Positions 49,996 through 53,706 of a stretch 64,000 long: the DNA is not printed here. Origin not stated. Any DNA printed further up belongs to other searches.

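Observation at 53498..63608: Candidate uncharacterised RiPP-like peptide maturation/export locus: radical SAM/SPASM enzyme, leader-plus-core precursor, two terpene-cyclase-like repeat proteins, M50-like intramembrane protease, FtsX/ADOP permease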

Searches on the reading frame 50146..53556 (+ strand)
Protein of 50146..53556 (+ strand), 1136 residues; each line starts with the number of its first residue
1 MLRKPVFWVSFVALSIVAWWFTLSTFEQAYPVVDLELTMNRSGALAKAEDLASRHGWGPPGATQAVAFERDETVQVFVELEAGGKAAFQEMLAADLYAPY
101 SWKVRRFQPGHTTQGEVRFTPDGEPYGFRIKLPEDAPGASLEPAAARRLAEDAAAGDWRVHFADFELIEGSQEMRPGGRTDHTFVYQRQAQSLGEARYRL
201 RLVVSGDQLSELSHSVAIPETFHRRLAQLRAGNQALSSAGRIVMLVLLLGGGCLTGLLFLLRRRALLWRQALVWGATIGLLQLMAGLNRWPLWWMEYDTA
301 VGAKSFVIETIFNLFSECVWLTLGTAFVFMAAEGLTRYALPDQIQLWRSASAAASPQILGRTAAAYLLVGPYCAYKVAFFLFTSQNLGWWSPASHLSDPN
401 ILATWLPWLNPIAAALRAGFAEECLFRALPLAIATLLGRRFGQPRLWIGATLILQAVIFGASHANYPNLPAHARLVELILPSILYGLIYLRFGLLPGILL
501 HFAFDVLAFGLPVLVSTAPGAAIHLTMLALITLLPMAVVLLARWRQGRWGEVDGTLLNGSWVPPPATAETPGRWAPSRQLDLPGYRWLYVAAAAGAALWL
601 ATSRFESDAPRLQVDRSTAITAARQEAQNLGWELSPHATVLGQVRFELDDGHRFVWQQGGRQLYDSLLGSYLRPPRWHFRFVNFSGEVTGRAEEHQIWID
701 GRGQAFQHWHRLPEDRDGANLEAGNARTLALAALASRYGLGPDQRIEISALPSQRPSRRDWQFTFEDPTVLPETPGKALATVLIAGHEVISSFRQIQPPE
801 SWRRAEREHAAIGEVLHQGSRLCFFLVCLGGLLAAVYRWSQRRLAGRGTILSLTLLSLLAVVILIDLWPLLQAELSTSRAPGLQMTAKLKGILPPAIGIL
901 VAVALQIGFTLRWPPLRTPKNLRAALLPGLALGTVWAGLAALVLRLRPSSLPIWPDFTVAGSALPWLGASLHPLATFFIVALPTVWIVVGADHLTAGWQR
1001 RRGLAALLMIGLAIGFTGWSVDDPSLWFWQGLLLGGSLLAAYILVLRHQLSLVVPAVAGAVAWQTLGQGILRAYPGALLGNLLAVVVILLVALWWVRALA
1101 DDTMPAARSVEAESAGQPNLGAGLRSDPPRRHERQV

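Call 3: search_protein_families(library=pfam, proteins=[window:50146-53556:+], max_evalue=0.01)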
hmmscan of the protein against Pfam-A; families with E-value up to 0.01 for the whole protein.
window:50146-53556:+ (1136 aa): 0 families

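Call 4: search_protein_families(library=ncbifam, proteins=[window:50146-53556:+], max_evalue=0.01)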
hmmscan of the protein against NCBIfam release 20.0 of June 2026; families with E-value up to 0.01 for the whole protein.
window:50146-53556:+ (1136 aa): 0 families

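Call 63: search_protein_families(library=pfam, proteins=[window:50146-53556:+], max_evalue=10)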
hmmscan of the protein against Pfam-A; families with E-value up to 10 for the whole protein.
window:50146-53556:+ (1136 aa): 0 families
